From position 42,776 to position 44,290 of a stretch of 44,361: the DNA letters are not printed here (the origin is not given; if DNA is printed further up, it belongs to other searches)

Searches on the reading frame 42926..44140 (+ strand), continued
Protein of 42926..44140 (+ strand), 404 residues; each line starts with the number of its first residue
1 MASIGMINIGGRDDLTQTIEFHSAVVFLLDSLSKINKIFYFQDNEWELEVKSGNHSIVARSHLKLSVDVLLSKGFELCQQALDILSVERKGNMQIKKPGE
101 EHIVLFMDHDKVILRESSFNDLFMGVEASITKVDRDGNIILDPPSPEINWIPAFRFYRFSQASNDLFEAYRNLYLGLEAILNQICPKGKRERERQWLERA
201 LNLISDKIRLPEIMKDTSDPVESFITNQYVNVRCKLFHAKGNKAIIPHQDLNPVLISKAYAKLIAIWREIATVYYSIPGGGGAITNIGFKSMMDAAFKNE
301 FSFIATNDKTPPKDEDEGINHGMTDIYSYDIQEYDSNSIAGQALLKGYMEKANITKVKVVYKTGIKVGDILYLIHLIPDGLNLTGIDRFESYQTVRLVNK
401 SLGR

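Call 72: fold_search(model_id=the predicted structure, library=viral)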
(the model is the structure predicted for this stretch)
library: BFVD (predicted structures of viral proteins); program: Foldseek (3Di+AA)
matches with E <= 10: 548; with E <= 0.001: 1
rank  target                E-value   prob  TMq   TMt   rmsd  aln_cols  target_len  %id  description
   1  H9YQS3                8.8e-04  1.00  0.21  0.27   5.5       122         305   15  (no name in the UniProt tables at hand)
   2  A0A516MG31            4.0e-03  0.99  0.20  0.57   5.6       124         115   10  (no name in the UniProt tables at hand)
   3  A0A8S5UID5            5.4e-03  1.00  0.22  0.17   5.8       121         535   12  Collagen alpha 1(VIII) chain protein [Myoviridae sp. ctu2j3]
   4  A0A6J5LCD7            7.2e-03  1.00  0.21  0.59   4.7       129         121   12  Uncharacterized protein [uncultured Caudovirales phage]
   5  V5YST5                1.2e-02  0.97  0.18  0.14   7.5       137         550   13  Putative tail-collar fibre protein [Pseudomonas phage PPpW-3]
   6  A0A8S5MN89            1.2e-02  0.91  0.17  0.31   7.4       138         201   13  Tail collar fiber protein [Myoviridae sp. ctPSW2]
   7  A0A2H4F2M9            1.7e-02  0.97  0.20  0.10   9.1       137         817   12  (no name in the UniProt tables at hand)
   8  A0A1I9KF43            1.8e-02  0.90  0.18  0.10   7.7       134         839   11  (no name in the UniProt tables at hand)
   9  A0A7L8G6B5            1.9e-02  0.85  0.17  0.14   8.0       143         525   14  Tail fiber protein [Achromobacter phage Mano]
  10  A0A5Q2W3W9            2.2e-02  0.97  0.20  0.54   6.8       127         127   15  (no name in the UniProt tables at hand)
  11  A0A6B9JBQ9            2.3e-02  0.54  0.19  0.08  17.9       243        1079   11  Tail fiber protein [Vibrio phage vB_VchM_Kuja]
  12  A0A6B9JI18            2.5e-02  0.99  0.19  0.10   4.0       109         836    9  Tail fiber protein [Vibrio phage vB_VchM_Kuja]
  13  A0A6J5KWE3            2.6e-02  0.90  0.18  0.40   7.5       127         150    9  Uncharacterized protein [uncultured Caudovirales phage]
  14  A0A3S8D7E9            3.5e-02  0.06  0.08  0.05  20.9       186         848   11  Uncharacterized protein [Vombatid gammaherpesvirus 1]
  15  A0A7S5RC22            3.9e-02  0.95  0.21  0.34   8.6       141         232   11  (no name in the UniProt tables at hand)
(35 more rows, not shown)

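Call 95: search_protein_families(library=pfam, proteins=[L117:281-1459:+, L117:4039-5019:+, L117:5181-6173:+, L117:6170-7039:+, L117:7049-9415:-, L116:5669-7021:-, L116:4541-5620:-, L116:8743-9480:-, L116:3359-3952:-], max_evalue=0.001)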
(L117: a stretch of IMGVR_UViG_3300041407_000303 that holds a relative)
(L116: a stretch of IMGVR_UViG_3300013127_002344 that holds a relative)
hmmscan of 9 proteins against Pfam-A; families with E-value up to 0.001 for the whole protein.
L117:281-1459:+ (392 aa): 1 family
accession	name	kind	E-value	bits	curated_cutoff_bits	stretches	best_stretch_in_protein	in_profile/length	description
PF03432.20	Relaxase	-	1.2e-22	81.1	24.6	1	52-172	17-132/132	MobA/VirD2-like, nuclease domain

L117:4039-5019:+ (326 aa): 0 families

L117:5181-6173:+ (330 aa): 5 families
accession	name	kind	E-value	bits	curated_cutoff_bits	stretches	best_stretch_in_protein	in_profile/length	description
PF13614.12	AAA_31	-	1.6e-25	90.5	27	1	4-199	4-175/177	AAA domain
PF01656.29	CbiA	-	3.7e-13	50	25.4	1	6-141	3-54/125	CobQ/CobB/MinD/ParA nucleotide binding domain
PF02374.21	ArsA_ATPase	-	7e-07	29.2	24.3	1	6-47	5-45/305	Anion-transporting ATPase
PF00142.24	Fer4_NifH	-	5.5e-05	23.2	25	1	9-52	7-49/271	4Fe-4S iron sulfur cluster binding proteins, NifH/frxC family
PF10609.15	ParA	-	0.00044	20.2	27.1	0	8-40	10-41/246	NUBPL iron-transfer P-loop NTPase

L117:6170-7039:+ (289 aa): 1 family
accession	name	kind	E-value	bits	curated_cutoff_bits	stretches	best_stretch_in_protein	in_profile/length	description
PF13289.12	SIR2_2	-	1e-19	71.4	24.5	1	116-238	7-126/141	SIR2-like domain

L117:7049-9415:- (788 aa): 2 families
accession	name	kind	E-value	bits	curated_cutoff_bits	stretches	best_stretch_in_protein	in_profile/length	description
PF13550.12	Phage-tail_3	-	1.8e-13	51.2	23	1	271-439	2-162/164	Putative phage tail protein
PF23666.2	Rcc01698_C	-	9.1e-07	29.6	27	1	555-629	24-98/98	Rcc01698-like, C-terminal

L116:5669-7021:- (450 aa): 0 families

L116:4541-5620:- (359 aa): 2 families
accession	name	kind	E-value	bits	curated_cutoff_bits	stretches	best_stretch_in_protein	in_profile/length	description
PF17236.8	SU10_MCP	-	4.1e-09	36.8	24.1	1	16-289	14-234/292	SU10 major capsid protein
PF05065.19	Phage_capsid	-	9.7e-05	22.3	24.2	1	14-148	7-131/280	Phage capsid family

L116:8743-9480:- (245 aa): 3 families
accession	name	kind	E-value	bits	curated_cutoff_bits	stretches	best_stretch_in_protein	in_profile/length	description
PF00588.24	SpoU_methylase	-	4.1e-40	137.6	29.7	1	97-237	2-142/142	SpoU rRNA Methylase family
PF08032.17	SpoU_sub_bind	-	4e-18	65.9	22.8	1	4-79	1-75/76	RNA 2'-O ribose methyltransferase substrate binding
PF22435.1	MRM3-like_sub_bind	-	0.00044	21.1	27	1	4-72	23-84/84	MRM3-like substrate binding domain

L116:3359-3952:- (197 aa): 1 family
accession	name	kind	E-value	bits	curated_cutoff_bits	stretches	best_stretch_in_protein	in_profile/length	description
PF24175.2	SU10_adaptor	-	0.00011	23.1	27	1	1-67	1-62/194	SU10 adaptor protein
